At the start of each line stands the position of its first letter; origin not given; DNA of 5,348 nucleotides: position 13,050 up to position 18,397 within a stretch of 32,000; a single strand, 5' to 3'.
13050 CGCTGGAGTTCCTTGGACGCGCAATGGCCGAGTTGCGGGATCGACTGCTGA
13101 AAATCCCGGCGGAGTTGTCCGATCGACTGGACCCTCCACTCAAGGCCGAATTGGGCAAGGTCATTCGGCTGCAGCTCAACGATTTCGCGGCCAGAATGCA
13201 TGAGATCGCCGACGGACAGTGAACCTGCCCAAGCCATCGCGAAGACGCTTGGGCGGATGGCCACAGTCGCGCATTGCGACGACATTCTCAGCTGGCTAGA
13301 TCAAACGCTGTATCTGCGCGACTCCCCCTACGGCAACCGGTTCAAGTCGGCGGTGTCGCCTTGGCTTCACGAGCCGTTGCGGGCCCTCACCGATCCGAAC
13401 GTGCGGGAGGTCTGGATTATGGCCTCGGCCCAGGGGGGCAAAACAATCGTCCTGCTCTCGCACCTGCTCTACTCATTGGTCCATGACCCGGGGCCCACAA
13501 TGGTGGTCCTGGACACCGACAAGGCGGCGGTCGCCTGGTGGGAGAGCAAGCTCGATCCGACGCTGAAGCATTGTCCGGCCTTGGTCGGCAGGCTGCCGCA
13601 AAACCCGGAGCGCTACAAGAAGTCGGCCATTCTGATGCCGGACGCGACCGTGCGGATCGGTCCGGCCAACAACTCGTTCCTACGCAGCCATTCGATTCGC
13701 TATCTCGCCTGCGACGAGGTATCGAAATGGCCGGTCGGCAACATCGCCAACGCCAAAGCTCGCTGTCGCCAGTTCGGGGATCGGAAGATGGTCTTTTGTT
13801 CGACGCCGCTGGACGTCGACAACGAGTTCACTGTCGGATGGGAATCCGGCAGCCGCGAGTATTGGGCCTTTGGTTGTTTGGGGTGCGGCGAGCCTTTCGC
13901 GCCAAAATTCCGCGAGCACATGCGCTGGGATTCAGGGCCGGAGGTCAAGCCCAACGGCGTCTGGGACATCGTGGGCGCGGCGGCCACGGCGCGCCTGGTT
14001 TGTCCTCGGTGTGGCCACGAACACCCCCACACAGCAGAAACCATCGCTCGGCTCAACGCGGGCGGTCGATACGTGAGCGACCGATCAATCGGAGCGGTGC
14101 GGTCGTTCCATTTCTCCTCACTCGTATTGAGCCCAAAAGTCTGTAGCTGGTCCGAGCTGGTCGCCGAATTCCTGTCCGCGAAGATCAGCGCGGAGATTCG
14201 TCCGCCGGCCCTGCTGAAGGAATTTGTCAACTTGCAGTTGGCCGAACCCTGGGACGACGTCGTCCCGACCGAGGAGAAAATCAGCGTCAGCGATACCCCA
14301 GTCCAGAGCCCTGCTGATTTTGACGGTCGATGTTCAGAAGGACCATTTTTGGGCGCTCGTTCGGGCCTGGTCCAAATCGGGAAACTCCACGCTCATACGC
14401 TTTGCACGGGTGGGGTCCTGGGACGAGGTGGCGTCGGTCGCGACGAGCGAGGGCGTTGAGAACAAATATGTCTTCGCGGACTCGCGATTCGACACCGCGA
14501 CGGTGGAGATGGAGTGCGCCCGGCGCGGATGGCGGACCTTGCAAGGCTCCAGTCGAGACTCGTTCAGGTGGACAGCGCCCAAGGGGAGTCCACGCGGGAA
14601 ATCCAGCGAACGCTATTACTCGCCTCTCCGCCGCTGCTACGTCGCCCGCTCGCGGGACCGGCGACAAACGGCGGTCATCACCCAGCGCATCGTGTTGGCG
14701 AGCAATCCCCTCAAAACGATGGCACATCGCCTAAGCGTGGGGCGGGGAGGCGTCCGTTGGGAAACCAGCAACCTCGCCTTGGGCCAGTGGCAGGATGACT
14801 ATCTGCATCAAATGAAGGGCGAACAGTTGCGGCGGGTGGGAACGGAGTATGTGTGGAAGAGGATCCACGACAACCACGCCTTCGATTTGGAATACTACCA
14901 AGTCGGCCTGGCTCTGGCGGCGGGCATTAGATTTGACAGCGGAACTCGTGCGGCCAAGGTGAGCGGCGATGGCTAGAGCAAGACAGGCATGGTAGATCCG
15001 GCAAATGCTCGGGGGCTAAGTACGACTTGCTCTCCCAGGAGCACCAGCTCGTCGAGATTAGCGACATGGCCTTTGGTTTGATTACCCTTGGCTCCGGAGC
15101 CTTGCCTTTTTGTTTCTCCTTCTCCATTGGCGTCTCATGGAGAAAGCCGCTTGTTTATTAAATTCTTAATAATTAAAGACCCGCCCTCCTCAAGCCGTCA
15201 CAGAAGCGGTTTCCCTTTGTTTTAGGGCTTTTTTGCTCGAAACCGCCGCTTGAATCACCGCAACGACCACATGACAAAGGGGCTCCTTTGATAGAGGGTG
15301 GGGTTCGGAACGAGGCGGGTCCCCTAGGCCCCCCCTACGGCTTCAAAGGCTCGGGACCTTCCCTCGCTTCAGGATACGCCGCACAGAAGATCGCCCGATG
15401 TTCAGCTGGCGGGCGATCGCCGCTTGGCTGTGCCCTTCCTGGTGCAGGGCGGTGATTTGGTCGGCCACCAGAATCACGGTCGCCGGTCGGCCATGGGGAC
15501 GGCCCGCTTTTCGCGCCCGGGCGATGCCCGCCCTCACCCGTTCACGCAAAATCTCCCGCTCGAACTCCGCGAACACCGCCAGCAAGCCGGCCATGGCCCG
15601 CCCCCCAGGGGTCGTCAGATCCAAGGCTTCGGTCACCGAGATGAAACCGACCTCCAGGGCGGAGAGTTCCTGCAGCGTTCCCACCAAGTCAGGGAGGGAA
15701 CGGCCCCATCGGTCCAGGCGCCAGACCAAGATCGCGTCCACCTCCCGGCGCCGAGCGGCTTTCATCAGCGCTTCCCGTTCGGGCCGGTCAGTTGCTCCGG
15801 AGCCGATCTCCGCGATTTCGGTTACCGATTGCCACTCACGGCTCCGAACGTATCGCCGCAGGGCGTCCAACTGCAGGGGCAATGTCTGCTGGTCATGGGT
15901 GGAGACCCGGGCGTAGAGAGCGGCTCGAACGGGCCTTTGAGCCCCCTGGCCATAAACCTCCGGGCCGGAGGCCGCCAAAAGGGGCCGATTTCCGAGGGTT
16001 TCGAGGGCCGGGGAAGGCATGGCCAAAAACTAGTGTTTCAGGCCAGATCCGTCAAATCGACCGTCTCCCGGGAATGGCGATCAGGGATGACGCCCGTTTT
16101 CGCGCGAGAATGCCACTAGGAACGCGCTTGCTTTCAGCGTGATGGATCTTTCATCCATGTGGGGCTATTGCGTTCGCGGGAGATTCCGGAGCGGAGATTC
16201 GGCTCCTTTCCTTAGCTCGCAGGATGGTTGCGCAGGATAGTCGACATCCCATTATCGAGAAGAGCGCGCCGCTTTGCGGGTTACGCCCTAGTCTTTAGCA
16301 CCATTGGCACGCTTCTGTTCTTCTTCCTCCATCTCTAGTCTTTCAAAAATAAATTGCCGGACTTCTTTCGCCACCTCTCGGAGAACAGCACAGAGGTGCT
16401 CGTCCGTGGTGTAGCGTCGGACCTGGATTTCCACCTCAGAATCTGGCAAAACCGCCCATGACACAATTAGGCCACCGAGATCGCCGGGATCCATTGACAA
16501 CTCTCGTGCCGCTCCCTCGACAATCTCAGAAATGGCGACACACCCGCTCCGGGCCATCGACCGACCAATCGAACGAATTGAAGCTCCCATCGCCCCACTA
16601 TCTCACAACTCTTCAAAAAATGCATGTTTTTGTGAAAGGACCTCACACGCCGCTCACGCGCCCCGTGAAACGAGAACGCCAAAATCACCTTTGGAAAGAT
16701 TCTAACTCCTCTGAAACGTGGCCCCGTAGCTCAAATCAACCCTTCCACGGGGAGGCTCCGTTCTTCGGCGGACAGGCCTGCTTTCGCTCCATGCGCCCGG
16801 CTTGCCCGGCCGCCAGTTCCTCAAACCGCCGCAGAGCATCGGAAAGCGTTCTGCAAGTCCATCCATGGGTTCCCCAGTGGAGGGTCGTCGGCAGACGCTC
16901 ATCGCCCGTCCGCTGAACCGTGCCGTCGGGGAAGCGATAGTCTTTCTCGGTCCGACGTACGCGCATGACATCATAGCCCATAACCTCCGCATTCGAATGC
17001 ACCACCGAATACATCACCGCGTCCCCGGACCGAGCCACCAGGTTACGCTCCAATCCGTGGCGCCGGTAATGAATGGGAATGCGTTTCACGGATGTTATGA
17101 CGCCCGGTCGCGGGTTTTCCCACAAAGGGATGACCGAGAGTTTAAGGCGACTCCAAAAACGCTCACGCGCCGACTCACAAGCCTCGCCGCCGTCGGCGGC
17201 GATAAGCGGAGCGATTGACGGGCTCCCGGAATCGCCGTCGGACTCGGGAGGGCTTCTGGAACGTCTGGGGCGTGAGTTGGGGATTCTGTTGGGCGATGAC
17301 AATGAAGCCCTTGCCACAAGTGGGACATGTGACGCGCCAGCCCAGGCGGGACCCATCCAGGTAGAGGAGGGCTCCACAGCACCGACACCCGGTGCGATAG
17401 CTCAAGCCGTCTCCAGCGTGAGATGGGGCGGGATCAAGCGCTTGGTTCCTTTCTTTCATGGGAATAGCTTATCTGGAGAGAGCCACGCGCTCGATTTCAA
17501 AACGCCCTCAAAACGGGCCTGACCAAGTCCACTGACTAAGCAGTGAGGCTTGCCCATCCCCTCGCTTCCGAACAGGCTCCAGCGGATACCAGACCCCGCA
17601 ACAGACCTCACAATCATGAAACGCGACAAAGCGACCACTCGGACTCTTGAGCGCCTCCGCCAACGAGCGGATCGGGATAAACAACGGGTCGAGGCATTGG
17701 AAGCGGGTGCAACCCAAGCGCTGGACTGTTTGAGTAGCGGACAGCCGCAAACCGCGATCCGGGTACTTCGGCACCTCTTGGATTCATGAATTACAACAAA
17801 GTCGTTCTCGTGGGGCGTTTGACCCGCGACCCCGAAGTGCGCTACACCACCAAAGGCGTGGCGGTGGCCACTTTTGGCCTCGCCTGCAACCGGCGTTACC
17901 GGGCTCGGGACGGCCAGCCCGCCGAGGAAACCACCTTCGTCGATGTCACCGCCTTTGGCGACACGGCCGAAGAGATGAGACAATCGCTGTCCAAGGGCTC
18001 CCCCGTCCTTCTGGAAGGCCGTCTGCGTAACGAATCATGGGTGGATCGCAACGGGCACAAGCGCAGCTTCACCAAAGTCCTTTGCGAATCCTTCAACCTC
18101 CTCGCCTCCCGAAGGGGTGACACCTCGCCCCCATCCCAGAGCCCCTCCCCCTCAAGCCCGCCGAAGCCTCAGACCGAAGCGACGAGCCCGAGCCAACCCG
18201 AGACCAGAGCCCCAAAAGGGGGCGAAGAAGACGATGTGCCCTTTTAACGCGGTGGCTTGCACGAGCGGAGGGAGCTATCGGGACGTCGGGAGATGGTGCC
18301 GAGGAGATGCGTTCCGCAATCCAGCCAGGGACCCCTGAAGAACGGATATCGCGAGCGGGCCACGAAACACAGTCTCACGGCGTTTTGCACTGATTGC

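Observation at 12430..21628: Two diverged ~936-bp inverted arms, each a cos-terS-terL' packaging module, bracket a 7.3-kb segment that encodes a small serine recombinase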

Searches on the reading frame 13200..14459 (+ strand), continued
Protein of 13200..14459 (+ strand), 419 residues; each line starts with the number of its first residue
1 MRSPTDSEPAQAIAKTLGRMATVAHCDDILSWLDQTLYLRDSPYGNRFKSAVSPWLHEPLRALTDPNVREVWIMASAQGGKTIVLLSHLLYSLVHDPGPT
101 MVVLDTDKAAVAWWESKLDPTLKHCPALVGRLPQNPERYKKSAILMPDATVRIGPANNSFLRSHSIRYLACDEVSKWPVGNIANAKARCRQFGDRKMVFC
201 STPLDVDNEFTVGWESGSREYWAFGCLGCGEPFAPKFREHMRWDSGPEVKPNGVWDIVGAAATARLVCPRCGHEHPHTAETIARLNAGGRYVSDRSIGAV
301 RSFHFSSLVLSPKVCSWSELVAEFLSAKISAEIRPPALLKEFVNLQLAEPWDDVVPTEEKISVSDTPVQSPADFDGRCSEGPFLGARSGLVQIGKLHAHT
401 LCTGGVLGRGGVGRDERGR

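Call 79: search_protein_families(library=padloc, proteins=[L007:2302-3111:+, L007:3125-4756:+, L007:4743-6587:+, L007:6574-7509:+, L009:7623-8921:+, L010:18504-19571:-], max_evalue=0.001)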
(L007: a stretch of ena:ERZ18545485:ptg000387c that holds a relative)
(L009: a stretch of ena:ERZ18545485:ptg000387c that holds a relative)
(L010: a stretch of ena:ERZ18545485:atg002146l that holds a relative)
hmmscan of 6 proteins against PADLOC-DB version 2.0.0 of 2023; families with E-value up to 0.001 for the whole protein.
L007:2302-3111:+ (269 aa): 4 families
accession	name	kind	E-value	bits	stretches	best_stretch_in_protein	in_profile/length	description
PDLC02782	SspD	-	8.8e-111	368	1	6-269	1-277/277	SspD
PDLC02510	BrxP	-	4e-10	36.6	1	10-176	138-318/779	BrxP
PDLC02662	DndC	-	1.3e-05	22.4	1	67-104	107-146/481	DndC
PDLC02661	DndC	-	1.6e-05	22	1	31-104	58-142/468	DndC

L007:3125-4756:+ (543 aa): 17 families
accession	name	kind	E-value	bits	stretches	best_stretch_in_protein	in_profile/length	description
PDLC02707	PbeA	-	5.4e-18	62.9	1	136-327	249-433/672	PbeA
PDLC03042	REase_I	-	2.4e-13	46.4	2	444-503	772-830/1170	Type I restriction enzyme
PDLC02704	PbeA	-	1.8e-11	41.3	1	132-325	249-436/682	PbeA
PDLC03659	mREase_IV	-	5.7e-09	32.4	1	264-505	333-555/945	Type IV methyl-directed restriction enzyme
PDLC03658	mREase_IV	-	1.1e-08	31.3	1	410-518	454-555/953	Type IV methyl-directed restriction enzyme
PDLC02703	PbeA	-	2.9e-08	30.8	1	159-312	261-410/626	PbeA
PDLC01439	typeIV_DinG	-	3.8e-08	30.5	0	137-207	13-77/575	CAS-IV-A; associated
PDLC03049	REase_I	-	5e-07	26.1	1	144-309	172-326/807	Type I restriction enzyme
PDLC01770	Cas3g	-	5.8e-07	26.4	0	389-518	233-353/733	-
PDLC03928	PsyrT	-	6.3e-07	26.1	1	392-504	229-336/689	-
PDLC03047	REase_I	-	9.6e-07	24.9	1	460-504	660-704/1107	Type I restriction enzyme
PDLC02864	DpdF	-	3.3e-06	24.2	0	408-503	235-328/610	DpdF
PDLC02706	PbeA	-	5.3e-06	23.3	1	157-327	283-451/722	PbeA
PDLC01763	Cas3b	-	3.8e-05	20.6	1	163-214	267-318/762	-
PDLC02870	DpdF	-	8.2e-05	19.3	1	395-528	214-343/534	DpdF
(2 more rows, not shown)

L007:4743-6587:+ (614 aa): 1 family
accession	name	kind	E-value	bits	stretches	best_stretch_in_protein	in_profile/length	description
PDLC02204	MzaB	-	1.6e-14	51.2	1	18-130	12-116/500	-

L007:6574-7509:+ (311 aa): 2 families
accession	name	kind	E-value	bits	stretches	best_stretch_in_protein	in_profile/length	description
PDLC02599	DrmC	-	3.8e-07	27.4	1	15-110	17-109/387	DrmC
PDLC03829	ZacB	-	7e-06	23.2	1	20-137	227-347/586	-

L009:7623-8921:+ (432 aa): 0 families

L010:18504-19571:- (355 aa): 0 families

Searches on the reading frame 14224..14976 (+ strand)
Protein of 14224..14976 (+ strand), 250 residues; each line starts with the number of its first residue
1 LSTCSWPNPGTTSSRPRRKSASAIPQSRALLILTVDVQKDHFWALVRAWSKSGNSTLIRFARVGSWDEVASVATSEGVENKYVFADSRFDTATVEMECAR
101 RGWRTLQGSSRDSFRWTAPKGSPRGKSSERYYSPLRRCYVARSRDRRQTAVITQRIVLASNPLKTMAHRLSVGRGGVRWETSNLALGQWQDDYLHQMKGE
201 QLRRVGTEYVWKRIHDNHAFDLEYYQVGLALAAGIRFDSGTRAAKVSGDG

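Call 8: search_protein_families(library=pfam, proteins=[window:14224-14976:+], max_evalue=0.01)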
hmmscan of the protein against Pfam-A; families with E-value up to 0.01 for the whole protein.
window:14224-14976:+ (250 aa): 1 family
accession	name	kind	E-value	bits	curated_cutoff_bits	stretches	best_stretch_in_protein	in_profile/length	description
PF20454.4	GpA_nuclease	-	3.6e-11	43.3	22.5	1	17-236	66-290/294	Terminase large subunit gpA, endonuclease domain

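Call 78: search_protein_families(library=pfam, proteins=[window:14320-14976:+], max_evalue=1)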
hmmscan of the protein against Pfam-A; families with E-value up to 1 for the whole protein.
window:14320-14976:+ (218 aa): 1 family
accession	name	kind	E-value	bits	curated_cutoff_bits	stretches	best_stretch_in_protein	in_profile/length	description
PF20454.4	GpA_nuclease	-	3.2e-08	33.6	22.5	1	1-204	82-290/294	Terminase large subunit gpA, endonuclease domain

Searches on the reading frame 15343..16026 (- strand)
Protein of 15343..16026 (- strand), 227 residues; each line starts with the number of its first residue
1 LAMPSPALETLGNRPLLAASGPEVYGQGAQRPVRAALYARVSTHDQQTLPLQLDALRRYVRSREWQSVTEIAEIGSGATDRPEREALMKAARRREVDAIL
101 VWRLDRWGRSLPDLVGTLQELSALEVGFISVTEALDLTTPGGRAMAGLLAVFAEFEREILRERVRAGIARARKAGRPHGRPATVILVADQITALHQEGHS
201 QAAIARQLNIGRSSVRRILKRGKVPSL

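Call 8: search_protein_families(library=pfam, proteins=[window:15343-16026:-], max_evalue=0.01)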
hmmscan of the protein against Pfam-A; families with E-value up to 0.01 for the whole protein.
window:15343-16026:- (227 aa): 12 families
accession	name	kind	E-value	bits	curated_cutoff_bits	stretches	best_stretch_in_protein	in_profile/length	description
PF00239.26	Resolvase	-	1.1e-41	142.8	23.3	1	35-176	1-144/145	Resolvase, N terminal domain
PF02796.21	HTH_7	-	1.6e-07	31.7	23.8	1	179-220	1-43/45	Helix-turn-helix domain of resolvase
PF13384.12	HTH_23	-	4.7e-06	26.7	24.6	1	194-221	13-40/50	Homeodomain-like domain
PF13551.12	HTH_29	-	4.2e-05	24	28.1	1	192-221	5-35/64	Winged helix-turn helix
PF04218.19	CENP-B_N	-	5e-05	23.3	21.2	1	195-221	19-45/53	CENP-B N-terminal DNA-binding domain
PF13542.12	HTH_Tnp_ISL3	-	5.2e-05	23.1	27.4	1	188-221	17-49/51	Helix-turn-helix domain of transposase family ISL3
PF13518.12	HTH_28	-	7.8e-05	23.1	25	1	195-221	9-35/52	Helix-turn-helix domain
PF25787.1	HTH_SB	-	0.00015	21.9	43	1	189-223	13-47/53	Sleeping Beauty transposase HTH domain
PF13936.12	HTH_38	-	0.00062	19.9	27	1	190-222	12-44/44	Helix-turn-helix domain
PF04545.22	Sigma70_r4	-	0.00089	19.2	24.1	1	196-222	18-44/50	Sigma-70, region 4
PF08281.18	Sigma70_r4_2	-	0.0014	18.7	25.7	1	196-223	24-51/54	Sigma-70, region 4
PF19610.4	DUF6115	-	0.0065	17.3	27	1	188-218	100-130/134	Family of unknown function (DUF6115)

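Call 32: search_protein_families(library=ncbifam, proteins=[window:15343-16026:-], max_evalue=0.001)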
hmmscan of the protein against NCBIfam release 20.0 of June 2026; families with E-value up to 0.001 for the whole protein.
window:15343-16026:- (227 aa): 10 families
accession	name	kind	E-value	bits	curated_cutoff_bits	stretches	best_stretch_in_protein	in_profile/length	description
NF041201.1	recomb_XisF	equivalog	4.2e-23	82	375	1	38-181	4-146/465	fdxN element excision recombinase XisF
NF047343.1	SCCmet_CcrB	equivalog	6.7e-18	64.6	900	1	34-175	8-155/542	cassette chromosome recombinase CcrB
NF033518.0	transpos_IS607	equivalog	9.8e-13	48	110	1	30-120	51-143/187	IS607 family transposase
NF009949.0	PRK13413.1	equivalog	1.3e-11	44.5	272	1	38-222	5-196/203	master DNA invertase Mpi family serine-type recombinase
NF047347.1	SCCmet_CcrC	equivalog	8.3e-11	41.1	900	1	36-176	6-155/558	cassette chromosome recombinase CcrC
NF047344.1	SCCmet_CcrA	equivalog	5.9e-08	32.2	700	1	35-175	4-146/442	cassette chromosome recombinase CcrA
NF049883.1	resolv_YneB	equivalog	4e-06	26.4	175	1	35-175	2-146/211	YneB family resolvase-like protein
NF033546.1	transpos_IS21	equivalog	0.0002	21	160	1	193-222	3-32/294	IS21 family transposase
TIGR02937.1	sigma70-ECF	superfamily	0.00021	20.9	42.9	1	153-223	119-158/165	sigma-70 family RNA polymerase sigma factor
NF033545.0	transpos_IS630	equivalog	0.00064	19.3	100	0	190-222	4-36/299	IS630 family transposase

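Call 61: search_dna_similar(query=window:15343-16026:-, collection=plasmids, mode=protein, max_rows=10)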
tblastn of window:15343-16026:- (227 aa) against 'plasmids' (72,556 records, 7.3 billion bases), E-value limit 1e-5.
The search stops at 5000 records and this limit was reached: more records match than are counted here, and every count below describes the 5000 best-scoring records only.
Records with a match: at least 5000; places in all: 9836; records where one place covers at least 80% of the query: 3949.
Best place of each record, by identity: 60-80% 1; <60% 4999.
By first word of the organism name: Klebsiella 1501; Escherichia 685; Pseudomonas 303; Enterobacter 298; Xanthomonas 224; Citrobacter 190; Bacillus 105; Aeromonas 100; Enterococcus 100; Salmonella 95; and 249 more.
By predicted mobility (MOB-suite, as given by PLSDB): conjugative 2662; non-mobilizable 1322; mobilizable 1016.
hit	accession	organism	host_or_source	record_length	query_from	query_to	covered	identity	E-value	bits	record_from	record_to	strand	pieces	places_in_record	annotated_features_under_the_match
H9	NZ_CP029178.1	Acidibrevibacterium fodinaquatile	cell culture,acidic mine water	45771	34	219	82%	68.3%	8e-68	232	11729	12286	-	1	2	recombinase family protein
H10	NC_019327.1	Acetobacter pasteurianus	-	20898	2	221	97%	41.5%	9e-28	117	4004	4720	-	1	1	recombinase family protein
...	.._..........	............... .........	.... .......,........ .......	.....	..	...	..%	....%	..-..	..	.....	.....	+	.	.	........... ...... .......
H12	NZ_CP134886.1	Komagataeibacter nataicola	bacteria culture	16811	16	226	93%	42.0%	2e-27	116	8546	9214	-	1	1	recombinase family protein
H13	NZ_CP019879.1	Komagataeibacter nataicola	-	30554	16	226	93%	42.0%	2e-27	116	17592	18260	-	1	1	recombinase family protein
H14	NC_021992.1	Acetobacter pasteurianus 386B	-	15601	17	223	91%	42.3%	3e-26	113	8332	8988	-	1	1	recombinase family protein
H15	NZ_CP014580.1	Paraburkholderia phytofirmans OLGA172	-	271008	33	223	84%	45.8%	8e-30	123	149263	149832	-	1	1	recombinase family protein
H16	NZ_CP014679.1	Kozakia baliensis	palm brown sugar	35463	17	221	90%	42.3%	9e-26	111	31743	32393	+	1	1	recombinase family protein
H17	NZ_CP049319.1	Caballeronia sp. SBC2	whole organism,soil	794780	33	223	84%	45.3%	3e-29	122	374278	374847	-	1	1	recombinase family protein | hypothetical protein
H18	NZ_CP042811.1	Acetobacter oryzoeni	vinegar,vinegar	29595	34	227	85%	44.3%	3e-28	119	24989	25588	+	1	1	recombinase family protein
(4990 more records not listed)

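Call 62: get_annotated_region(hit=H9, flank=9000)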
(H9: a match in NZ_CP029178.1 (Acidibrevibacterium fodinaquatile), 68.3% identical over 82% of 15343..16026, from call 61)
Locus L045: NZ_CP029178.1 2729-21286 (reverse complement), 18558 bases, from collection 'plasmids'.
description: Acidibrevibacterium fodinaquatile strain G45-3 plasmid unnamed2, complete sequence
organism: Acidibrevibacterium fodinaquatile (NCBI taxid 1969806)
taxonomy: Bacteria; Pseudomonadota; Alphaproteobacteria; Rhodospirillales; Acetobacteraceae; Acidibrevibacterium; Acidibrevibacterium fodinaquatile
host: -; source: cell culture,acidic mine water; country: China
typing (MOB-suite, as given by PLSDB): mobilizable; replicon rep_cluster_704; relaxase MOBQ
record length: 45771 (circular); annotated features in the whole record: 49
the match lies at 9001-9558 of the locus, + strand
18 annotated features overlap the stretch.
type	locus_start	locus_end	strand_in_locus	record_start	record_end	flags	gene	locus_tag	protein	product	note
CDS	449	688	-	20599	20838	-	-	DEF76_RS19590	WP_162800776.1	hypothetical protein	-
CDS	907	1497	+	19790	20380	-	-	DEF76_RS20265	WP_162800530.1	ISAs1 family transposase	-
CDS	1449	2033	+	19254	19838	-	-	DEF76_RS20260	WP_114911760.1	ISAs1 family transposase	-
CDS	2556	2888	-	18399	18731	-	-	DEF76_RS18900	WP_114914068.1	hypothetical protein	-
CDS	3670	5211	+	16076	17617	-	istA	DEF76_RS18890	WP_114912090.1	IS21 family transposase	-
CDS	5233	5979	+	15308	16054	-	istB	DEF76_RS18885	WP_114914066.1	IS21-like element helper ATPase IstB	-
CDS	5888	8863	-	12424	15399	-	-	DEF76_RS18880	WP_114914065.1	Tn3 family transposase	-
CDS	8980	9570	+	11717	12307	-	-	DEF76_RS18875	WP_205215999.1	recombinase family protein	-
CDS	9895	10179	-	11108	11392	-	-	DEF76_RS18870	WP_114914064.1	hypothetical protein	-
CDS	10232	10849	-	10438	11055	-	-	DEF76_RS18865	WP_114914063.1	recombinase family protein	GO:0006310 - DNA recombination [Evidence IEA]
CDS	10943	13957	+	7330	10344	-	-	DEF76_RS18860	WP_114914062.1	Tn3 family transposase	-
CDS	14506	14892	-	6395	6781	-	-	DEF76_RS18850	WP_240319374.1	helix-turn-helix domain-containing protein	-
CDS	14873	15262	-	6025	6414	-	-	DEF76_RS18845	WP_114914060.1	type II toxin-antitoxin system RelE/ParE family toxin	-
CDS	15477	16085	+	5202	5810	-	-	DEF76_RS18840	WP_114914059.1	ParA family protein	-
CDS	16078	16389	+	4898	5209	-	-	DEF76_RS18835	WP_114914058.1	hypothetical protein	-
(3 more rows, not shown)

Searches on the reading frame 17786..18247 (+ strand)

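Call 31: search_protein_families(library=phrogs, proteins=[window:17786-18247:+], max_evalue=0.001)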
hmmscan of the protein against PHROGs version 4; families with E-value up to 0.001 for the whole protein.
window:17786-18247:+ (153 aa): 3 families
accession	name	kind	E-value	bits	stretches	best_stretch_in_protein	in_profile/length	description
phrog_44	-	DNA, RNA and nucleotide metabolism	1.4e-45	157.2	1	1-153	85-228/271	single strand DNA binding protein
phrog_25370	-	unknown function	3.4e-15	56.5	1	4-45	3-44/48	-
phrog_12631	-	DNA, RNA and nucleotide metabolism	2.8e-08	34.8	1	4-33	31-60/78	single strand DNA binding protein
